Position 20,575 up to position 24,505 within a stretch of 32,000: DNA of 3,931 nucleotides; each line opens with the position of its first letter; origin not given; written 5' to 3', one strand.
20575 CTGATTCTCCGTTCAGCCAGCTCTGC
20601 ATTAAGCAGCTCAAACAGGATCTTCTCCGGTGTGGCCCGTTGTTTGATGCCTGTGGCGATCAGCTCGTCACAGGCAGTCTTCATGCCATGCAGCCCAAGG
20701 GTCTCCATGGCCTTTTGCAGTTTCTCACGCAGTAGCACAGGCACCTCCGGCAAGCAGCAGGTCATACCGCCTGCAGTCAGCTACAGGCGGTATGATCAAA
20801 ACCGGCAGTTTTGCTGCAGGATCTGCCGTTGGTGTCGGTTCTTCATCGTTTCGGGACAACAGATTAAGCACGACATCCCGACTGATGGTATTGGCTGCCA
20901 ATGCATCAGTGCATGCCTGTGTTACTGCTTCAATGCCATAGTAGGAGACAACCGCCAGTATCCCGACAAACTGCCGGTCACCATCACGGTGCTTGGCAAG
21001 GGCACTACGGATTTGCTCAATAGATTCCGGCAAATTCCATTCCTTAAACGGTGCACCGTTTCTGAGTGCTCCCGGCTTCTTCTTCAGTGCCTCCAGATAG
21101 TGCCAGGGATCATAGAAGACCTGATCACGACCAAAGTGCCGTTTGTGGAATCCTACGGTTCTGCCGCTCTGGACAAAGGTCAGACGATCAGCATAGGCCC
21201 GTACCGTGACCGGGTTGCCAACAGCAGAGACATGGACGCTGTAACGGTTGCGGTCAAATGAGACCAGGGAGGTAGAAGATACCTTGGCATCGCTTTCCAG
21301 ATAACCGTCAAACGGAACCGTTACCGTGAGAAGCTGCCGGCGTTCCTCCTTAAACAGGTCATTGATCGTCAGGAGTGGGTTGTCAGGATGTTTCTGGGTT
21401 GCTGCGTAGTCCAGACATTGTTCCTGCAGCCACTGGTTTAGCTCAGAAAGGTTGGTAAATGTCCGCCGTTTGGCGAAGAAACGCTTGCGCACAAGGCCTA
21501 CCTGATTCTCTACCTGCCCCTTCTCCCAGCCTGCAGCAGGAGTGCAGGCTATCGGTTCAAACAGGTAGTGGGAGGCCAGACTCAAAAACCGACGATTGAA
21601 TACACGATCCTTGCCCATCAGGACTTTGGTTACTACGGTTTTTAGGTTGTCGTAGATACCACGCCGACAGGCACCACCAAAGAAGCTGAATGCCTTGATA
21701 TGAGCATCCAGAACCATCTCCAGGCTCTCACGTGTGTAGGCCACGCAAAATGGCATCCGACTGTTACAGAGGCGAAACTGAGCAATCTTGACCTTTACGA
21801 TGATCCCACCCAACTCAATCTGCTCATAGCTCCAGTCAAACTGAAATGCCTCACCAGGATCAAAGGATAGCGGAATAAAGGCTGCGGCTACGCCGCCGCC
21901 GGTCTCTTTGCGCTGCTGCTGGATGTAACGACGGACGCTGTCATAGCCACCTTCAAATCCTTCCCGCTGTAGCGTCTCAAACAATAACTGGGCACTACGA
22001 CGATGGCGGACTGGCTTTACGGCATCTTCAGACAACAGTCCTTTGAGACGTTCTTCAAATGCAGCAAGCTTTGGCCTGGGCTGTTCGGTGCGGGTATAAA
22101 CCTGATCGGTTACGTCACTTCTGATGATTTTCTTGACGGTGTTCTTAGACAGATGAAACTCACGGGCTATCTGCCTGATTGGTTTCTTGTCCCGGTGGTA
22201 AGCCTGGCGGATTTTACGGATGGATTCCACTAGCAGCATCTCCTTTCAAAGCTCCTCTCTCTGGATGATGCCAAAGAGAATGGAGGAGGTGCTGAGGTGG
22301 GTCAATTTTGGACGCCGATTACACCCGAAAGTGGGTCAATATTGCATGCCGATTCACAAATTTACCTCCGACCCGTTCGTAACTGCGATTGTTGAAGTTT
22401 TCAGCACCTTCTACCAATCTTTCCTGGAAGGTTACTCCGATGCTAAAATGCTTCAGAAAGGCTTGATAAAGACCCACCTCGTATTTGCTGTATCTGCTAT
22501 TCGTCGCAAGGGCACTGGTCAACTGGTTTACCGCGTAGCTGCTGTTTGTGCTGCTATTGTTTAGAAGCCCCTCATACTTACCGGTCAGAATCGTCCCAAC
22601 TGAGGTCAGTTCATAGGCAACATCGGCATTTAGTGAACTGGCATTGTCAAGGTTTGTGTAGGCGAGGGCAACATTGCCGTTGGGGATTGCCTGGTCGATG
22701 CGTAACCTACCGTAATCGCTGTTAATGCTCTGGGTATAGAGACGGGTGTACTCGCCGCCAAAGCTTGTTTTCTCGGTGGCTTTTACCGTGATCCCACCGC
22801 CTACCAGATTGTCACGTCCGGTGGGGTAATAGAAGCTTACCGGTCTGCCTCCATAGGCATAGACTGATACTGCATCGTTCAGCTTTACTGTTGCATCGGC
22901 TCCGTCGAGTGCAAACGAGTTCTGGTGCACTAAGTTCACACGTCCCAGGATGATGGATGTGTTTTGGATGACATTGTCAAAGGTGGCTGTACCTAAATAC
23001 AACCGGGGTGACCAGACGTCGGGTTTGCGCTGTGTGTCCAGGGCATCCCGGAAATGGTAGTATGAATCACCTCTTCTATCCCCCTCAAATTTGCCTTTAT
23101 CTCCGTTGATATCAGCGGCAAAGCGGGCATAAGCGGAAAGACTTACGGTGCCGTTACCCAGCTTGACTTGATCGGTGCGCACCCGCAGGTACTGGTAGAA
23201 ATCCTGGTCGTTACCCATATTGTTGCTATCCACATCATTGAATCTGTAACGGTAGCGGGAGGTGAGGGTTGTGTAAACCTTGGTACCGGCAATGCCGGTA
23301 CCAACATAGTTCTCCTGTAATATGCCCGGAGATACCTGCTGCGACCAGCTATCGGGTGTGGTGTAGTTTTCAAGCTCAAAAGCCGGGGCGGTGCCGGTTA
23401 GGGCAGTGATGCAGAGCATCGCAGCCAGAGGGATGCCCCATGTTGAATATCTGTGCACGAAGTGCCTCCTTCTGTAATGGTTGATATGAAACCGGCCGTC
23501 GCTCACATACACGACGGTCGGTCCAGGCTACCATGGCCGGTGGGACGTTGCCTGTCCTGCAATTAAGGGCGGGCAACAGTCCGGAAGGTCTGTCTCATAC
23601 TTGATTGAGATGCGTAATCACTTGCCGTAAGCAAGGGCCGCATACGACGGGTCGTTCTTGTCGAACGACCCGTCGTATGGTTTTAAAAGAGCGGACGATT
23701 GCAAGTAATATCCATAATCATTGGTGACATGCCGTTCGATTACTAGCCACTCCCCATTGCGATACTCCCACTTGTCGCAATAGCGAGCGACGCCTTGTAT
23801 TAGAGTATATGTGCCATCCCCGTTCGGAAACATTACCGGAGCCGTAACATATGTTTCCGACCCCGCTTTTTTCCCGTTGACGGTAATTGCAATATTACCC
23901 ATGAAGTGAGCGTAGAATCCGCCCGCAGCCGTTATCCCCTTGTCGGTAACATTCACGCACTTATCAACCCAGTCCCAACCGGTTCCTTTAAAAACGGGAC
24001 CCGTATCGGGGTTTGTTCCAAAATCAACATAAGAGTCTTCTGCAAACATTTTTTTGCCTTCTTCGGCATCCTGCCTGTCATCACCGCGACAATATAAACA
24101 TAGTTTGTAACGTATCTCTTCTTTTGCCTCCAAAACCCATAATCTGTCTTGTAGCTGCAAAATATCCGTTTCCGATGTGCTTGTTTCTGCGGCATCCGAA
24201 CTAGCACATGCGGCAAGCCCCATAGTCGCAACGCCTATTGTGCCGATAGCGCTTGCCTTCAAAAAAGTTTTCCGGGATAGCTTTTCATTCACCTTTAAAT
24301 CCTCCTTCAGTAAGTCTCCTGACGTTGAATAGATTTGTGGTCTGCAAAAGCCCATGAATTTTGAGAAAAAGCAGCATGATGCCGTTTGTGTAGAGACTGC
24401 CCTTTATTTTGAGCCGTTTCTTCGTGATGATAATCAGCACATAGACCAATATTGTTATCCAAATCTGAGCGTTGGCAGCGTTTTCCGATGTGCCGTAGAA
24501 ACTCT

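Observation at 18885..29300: Candidate undescribed extracytoplasmic redox module under a GAF/sigma-54 activator: lipoprotein cytochrome c, Tat flavoprotein, NTF2-like lipoprotein, OM barrel, hexahaem cytochrome and a private TatA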

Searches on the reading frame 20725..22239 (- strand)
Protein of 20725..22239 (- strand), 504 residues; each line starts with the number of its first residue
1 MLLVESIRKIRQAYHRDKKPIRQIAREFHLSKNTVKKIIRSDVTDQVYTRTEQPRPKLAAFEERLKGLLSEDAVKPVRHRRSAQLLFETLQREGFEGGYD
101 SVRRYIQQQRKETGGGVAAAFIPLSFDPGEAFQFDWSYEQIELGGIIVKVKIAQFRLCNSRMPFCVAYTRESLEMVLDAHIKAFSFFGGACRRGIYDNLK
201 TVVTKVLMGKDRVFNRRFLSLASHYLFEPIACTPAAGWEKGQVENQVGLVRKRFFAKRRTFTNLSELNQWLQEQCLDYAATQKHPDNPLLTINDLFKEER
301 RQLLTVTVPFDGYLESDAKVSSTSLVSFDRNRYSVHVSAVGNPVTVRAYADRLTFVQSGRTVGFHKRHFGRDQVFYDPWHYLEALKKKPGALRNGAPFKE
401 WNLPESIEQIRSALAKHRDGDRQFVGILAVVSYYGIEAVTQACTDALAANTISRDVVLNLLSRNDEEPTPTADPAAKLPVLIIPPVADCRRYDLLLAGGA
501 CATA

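Call 3: search_protein_families(library=pfam, proteins=[window:20725-22239:-], max_evalue=0.01)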
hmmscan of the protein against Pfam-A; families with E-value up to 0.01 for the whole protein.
window:20725-22239:- (504 aa): 5 families
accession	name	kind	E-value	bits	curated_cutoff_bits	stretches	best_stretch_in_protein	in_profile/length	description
PF22483.2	Mu-transpos_C_2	-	1e-18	67.2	27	1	308-377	4-73/73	Mu transposase, C-terminal domain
PF00665.32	rve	-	7e-06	26.7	32.6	1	128-234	4-99/102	Integrase core domain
PF13384.12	HTH_23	-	0.0019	18.4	24.6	1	8-40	6-39/50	Homeodomain-like domain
PF13542.12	HTH_Tnp_ISL3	-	0.0026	17.7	27.4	0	16-40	25-48/51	Helix-turn-helix domain of transposase family ISL3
PF02796.21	HTH_7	-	0.0028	18.2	23.8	1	15-40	18-43/45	Helix-turn-helix domain of resolvase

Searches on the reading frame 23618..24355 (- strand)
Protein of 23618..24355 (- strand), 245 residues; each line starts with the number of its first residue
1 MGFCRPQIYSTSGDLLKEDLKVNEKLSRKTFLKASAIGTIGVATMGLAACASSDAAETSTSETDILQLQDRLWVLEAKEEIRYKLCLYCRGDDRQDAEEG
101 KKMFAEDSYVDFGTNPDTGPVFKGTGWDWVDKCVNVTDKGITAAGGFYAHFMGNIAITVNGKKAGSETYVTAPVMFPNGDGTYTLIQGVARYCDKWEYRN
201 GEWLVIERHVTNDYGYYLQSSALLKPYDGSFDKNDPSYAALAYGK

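Call 3: search_protein_families(library=pfam, proteins=[window:23618-24355:-], max_evalue=0.01)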
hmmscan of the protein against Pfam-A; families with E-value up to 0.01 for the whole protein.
window:23618-24355:- (245 aa): 1 family
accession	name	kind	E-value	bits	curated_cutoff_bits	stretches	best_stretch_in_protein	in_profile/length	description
PF13577.12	SnoaL_4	-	6.5e-23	81.5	24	1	75-209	3-126/126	SnoaL-like domain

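Call 4: search_protein_families(library=ncbifam, proteins=[window:23618-24355:-], max_evalue=0.01)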
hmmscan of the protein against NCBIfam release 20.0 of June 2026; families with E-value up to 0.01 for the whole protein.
window:23618-24355:- (245 aa): 0 families

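Call 60: find_related_loci(query=A3, collection=metagenome_contigs, flank=7000)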
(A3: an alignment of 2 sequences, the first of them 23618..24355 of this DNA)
Query A3 (245 aa) in metagenome_contigs; peptide patterns used: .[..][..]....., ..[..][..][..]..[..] (x = any residue, [..] = any of these).
120 stretches matched a pattern; 6 encode a relative of the query (tblastn E <= 1e-3); 6 distinct loci.
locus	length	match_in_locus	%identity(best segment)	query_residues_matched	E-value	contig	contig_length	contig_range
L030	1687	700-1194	38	66-241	7e-30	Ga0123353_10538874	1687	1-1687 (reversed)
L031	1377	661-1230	30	42-242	3e-18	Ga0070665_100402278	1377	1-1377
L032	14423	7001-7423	32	70-218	9e-18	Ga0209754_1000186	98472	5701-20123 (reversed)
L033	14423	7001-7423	32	70-218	9e-18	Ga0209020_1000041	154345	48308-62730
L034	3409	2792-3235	31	81-243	3e-12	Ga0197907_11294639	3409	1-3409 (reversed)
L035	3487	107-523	28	66-214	4e-6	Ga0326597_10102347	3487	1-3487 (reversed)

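Call 79: search_protein_families(library=ncbifam, proteins=[window:23618-24355:-], max_evalue=1)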
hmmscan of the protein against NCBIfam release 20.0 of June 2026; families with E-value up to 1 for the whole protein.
window:23618-24355:- (245 aa): 4 families
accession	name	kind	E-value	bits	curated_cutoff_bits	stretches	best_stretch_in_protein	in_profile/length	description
NF045774.1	cytochro_C551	exception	0.098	12.6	118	1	39-95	8-59/110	cytochrome c551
NF006909.0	PRK09400.1-4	equivalog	0.17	11.7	86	1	20-47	19-46/61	preprotein translocase subunit SecE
TIGR02811.1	formate_TAT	hypoth_equivalog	0.18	12.2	48.45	1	23-59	6-45/66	formate dehydrogenase region TAT target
NF053526.1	Myco_lipo_LppK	equivalog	0.19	11.7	125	1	33-63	7-36/167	lipoprotein LppK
